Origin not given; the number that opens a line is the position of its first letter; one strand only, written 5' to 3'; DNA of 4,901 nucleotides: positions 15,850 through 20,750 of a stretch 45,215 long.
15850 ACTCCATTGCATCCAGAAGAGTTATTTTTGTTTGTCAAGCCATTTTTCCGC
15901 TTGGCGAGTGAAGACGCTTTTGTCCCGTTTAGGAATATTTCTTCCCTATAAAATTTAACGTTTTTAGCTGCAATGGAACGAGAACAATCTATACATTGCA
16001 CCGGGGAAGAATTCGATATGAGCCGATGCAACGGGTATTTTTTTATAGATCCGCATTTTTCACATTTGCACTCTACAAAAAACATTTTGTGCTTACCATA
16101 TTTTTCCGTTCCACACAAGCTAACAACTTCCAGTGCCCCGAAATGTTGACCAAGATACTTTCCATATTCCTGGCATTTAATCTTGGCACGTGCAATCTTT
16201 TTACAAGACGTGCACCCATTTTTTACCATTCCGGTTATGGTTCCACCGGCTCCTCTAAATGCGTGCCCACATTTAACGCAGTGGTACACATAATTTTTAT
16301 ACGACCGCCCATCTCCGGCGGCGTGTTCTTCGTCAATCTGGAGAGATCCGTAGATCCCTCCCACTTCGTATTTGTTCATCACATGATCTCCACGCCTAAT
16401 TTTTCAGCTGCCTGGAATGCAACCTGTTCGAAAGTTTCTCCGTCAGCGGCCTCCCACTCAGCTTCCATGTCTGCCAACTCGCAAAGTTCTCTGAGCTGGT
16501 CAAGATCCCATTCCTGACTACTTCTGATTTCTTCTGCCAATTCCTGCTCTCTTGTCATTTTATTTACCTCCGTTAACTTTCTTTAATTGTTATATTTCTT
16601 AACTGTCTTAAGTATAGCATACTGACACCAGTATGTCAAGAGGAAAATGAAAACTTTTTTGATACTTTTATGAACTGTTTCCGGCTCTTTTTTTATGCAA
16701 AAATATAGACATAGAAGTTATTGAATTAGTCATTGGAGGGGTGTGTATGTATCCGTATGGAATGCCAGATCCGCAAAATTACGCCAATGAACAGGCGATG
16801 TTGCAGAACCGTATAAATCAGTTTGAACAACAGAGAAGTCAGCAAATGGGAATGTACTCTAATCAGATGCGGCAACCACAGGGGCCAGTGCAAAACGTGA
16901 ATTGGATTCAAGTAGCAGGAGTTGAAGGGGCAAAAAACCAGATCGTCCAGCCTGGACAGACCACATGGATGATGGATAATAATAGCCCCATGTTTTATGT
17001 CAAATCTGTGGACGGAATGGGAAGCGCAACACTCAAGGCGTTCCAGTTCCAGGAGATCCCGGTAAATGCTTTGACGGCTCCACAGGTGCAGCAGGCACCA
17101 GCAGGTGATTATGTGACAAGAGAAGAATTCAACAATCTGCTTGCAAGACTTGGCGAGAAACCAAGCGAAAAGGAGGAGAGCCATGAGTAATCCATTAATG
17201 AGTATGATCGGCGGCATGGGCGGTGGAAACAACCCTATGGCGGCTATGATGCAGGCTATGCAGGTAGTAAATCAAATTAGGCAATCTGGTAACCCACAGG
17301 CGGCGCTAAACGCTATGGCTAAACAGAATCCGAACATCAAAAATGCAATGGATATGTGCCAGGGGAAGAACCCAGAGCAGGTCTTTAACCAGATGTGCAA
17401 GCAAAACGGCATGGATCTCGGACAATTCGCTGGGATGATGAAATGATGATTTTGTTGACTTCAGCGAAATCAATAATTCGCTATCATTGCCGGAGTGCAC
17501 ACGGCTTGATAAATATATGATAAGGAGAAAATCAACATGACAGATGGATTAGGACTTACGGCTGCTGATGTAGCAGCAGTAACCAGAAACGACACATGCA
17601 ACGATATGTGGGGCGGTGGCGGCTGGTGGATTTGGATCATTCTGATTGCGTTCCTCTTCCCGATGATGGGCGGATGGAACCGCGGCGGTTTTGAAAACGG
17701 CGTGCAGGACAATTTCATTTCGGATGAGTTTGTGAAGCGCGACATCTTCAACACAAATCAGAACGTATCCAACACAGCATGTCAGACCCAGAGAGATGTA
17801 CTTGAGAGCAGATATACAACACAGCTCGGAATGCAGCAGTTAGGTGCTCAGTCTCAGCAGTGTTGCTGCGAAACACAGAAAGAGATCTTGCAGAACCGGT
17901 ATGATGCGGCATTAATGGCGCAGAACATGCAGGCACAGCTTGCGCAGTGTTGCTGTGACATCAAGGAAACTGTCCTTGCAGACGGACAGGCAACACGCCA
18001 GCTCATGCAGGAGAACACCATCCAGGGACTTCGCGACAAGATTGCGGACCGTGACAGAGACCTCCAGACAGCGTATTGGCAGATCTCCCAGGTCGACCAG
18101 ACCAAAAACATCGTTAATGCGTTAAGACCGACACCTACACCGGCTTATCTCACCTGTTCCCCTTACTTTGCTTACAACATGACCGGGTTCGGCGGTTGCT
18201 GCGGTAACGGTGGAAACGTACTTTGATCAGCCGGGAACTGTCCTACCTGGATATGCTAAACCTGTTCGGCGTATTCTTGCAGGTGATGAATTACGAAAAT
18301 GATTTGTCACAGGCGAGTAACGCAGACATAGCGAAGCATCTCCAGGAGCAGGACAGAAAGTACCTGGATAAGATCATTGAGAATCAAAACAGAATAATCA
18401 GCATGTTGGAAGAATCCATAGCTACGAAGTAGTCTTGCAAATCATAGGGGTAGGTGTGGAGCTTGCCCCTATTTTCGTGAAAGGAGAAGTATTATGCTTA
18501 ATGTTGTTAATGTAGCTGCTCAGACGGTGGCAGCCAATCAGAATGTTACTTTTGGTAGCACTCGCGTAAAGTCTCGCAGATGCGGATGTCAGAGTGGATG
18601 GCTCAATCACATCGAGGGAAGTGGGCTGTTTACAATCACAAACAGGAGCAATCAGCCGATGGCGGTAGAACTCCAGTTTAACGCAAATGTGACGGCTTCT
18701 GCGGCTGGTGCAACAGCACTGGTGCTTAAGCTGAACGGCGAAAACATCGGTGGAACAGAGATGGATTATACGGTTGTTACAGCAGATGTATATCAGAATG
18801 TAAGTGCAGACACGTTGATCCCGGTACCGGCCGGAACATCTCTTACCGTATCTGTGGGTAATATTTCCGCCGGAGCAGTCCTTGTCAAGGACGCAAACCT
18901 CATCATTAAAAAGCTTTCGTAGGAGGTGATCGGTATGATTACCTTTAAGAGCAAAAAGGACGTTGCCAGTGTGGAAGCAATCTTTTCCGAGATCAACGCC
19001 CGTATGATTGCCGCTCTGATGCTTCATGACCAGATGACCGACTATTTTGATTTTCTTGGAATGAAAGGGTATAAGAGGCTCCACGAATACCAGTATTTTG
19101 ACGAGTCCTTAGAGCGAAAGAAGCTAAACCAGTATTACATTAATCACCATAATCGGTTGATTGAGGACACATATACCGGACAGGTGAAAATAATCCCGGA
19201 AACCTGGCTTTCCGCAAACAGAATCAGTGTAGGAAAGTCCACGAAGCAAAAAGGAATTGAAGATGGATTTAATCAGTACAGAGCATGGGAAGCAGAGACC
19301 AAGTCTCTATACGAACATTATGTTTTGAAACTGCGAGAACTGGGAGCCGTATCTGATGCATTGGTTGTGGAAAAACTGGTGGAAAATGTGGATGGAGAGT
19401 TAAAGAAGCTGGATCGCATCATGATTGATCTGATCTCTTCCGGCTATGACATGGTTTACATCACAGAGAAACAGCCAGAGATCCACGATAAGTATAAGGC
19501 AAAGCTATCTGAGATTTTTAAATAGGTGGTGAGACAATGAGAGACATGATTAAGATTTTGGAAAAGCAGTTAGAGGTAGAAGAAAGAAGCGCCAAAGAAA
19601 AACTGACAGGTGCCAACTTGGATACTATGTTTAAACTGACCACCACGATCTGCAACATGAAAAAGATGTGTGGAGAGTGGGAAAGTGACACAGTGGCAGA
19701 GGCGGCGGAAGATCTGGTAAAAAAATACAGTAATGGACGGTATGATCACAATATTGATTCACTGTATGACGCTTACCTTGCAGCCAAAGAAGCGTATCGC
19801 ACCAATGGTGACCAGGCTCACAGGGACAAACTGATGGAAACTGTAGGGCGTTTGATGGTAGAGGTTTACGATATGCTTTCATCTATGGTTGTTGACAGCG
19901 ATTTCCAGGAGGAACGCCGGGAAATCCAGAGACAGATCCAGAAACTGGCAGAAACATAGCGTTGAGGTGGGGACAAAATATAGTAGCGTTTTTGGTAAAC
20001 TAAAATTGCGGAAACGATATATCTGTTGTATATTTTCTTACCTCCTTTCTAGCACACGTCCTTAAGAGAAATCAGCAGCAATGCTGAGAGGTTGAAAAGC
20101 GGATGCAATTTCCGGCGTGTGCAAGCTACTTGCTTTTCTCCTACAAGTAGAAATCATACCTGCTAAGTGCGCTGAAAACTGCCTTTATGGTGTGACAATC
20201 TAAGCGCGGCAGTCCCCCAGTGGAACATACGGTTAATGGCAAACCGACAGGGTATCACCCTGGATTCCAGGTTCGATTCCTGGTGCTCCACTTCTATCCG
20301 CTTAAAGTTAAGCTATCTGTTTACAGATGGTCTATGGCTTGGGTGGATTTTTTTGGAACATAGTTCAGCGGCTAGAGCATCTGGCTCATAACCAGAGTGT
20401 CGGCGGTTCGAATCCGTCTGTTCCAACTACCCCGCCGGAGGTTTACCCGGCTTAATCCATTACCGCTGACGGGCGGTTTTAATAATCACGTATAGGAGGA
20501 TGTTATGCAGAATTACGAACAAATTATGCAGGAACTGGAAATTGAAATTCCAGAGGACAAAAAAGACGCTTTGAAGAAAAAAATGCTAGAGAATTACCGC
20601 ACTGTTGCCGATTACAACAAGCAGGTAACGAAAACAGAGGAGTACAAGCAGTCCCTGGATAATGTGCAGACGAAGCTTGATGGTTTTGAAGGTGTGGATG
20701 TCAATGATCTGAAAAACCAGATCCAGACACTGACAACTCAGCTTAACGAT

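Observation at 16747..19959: Seven-gene orphan cassette with spore-surface-like features inserted between the head-morphogenesis and scaffold genes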

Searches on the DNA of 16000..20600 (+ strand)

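Call 6: search_dna_similar(query=window:16000-20600:+, collection=phages, mode=distant, max_rows=25)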
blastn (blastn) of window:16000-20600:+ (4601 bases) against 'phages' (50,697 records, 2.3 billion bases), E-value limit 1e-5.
Records with a match: 12; places in all: 12; records where one place covers at least 80% of the query: 0.
Best place of each record, by identity: 80-90% 6; 60-80% 6.
By first word of the organism name: Bacteriophage 6; Staphylococcus 3; Arthrobacter 2; Dulem 1.
By host as written in the record: - 6; Staphylococcus aureus 3; Varecia variegata 1; Arthrobacter globiformis NRRL B-2979 SEA 1; Arthrobacter globiformis B-2979 1.
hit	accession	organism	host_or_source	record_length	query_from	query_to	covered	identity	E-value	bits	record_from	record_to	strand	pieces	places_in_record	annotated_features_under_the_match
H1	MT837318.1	Bacteriophage sp.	human fecal samples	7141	885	4513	72%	70.5%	0e+0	1506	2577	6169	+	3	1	record has no annotation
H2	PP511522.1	Dulem virus 35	Varecia variegata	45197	4039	4601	6%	77.1%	3e-21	196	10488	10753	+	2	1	hypothetical protein (x2)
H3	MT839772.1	Bacteriophage sp.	human fecal samples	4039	4355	4580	5%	68.1%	5e-6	61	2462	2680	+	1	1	record has no annotation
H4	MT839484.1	Bacteriophage sp.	human fecal samples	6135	4361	4567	4%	74.2%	6e-24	121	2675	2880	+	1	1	record has no annotation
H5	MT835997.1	Bacteriophage sp.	human fecal samples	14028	4400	4580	4%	69.0%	4e-7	64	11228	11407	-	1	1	record has no annotation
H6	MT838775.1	Bacteriophage sp.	human fecal samples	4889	4406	4580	4%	69.1%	1e-6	63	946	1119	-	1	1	record has no annotation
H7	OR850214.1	Staphylococcus phage SA 1298 Kay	Staphylococcus aureus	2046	4348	4419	2%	80.8%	1e-7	66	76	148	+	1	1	record has no annotation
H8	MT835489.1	Bacteriophage sp.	human fecal samples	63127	4361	4420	1%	85.2%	1e-7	67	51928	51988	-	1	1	record has no annotation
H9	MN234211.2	Arthrobacter phage Mimi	Arthrobacter globiformis NRRL B-2979 SEA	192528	4361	4417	1%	84.2%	1e-6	64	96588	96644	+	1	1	141: tRNA-Lys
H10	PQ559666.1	Arthrobacter phage Talia1610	Arthrobacter globiformis B-2979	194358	4361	4417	1%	84.2%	1e-6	64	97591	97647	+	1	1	143: tRNA-Lys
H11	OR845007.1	Staphylococcus phage SA 1306 Kay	Staphylococcus aureus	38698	4362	4419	1%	82.8%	5e-6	61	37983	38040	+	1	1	record has no annotation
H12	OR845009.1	Staphylococcus phage SA 1306 Kay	Staphylococcus aureus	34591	4362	4419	1%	82.8%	5e-6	61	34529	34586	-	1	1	record has no annotation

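Call 8: get_annotated_region(hit=H1, flank=5000)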
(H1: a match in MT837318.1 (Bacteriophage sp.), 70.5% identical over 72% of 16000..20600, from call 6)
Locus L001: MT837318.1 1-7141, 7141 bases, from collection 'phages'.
description: UNVERIFIED: Bacteriophage sp. clone scaffold_4459 genomic sequence.
organism: Bacteriophage sp. (NCBI taxid 38018)
taxonomy: Viruses
host: -; source: human fecal samples; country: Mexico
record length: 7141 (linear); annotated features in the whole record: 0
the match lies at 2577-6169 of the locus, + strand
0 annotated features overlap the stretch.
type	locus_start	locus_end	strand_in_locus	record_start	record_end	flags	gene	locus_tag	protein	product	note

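Call 114: search_rna_families(source=window, start=19900, end=20520, threshold=evalue, max_evalue=1)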
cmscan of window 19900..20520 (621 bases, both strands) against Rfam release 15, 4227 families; matches with E-value up to 1: 4.
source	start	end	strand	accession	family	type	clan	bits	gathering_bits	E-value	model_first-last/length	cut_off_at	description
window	20051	20123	+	RF03097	RAGATH-21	Gene; sRNA;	-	81.1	70.3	3.5e-16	1-76/76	no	RAGATH-21 RNA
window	20354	20426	+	RF00005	tRNA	Gene; tRNA;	CL00001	64.2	29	1.2e-13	1-71/71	no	tRNA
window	20221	20291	+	RF00005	tRNA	Gene; tRNA;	CL00001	36.1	29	6.4e-06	1-71/71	no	tRNA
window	20354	20427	-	RF04354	Plastid-ycf2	Cis-reg;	-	31.4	65.7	0.00014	1-75/75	no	Plastid-ycf2 5UTR RNA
